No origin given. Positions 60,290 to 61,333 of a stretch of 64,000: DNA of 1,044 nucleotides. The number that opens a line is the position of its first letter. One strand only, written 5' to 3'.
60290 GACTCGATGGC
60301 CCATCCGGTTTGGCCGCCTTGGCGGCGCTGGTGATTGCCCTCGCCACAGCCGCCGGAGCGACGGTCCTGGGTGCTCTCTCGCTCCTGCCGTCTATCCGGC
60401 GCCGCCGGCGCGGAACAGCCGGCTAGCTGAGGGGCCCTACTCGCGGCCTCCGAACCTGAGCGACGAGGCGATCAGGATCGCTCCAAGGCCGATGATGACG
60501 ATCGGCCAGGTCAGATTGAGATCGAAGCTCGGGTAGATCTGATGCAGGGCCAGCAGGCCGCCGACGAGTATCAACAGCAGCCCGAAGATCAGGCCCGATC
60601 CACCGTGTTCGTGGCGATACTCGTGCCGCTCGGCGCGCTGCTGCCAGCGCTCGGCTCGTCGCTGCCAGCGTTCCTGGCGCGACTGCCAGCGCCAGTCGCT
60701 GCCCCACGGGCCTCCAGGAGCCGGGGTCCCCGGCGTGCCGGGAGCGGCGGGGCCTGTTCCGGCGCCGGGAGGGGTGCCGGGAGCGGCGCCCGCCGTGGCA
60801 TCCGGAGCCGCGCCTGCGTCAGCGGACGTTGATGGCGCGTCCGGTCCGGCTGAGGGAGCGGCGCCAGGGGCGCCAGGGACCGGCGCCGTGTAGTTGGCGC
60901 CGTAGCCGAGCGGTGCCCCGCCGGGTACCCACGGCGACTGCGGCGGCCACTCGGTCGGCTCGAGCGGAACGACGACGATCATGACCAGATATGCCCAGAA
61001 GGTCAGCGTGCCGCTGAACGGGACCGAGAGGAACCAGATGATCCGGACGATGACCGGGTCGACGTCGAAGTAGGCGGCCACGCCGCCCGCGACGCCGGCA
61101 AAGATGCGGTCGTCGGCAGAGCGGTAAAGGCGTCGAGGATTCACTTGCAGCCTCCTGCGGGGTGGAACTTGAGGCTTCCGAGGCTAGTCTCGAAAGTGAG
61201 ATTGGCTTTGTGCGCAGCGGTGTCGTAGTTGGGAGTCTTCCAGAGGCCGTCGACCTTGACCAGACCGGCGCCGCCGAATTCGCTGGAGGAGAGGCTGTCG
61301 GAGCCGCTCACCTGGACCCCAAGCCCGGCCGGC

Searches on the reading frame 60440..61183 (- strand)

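Call 61: search_protein_families(library=pfam, proteins=[window:60440-61183:-], max_evalue=0.00001)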
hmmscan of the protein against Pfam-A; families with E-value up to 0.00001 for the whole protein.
window:60440-61183:- (248 aa): 1 family
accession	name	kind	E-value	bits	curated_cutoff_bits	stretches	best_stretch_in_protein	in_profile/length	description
PF04024.17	PspC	-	3.2e-19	68.9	25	1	17-74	1-57/58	PspC domain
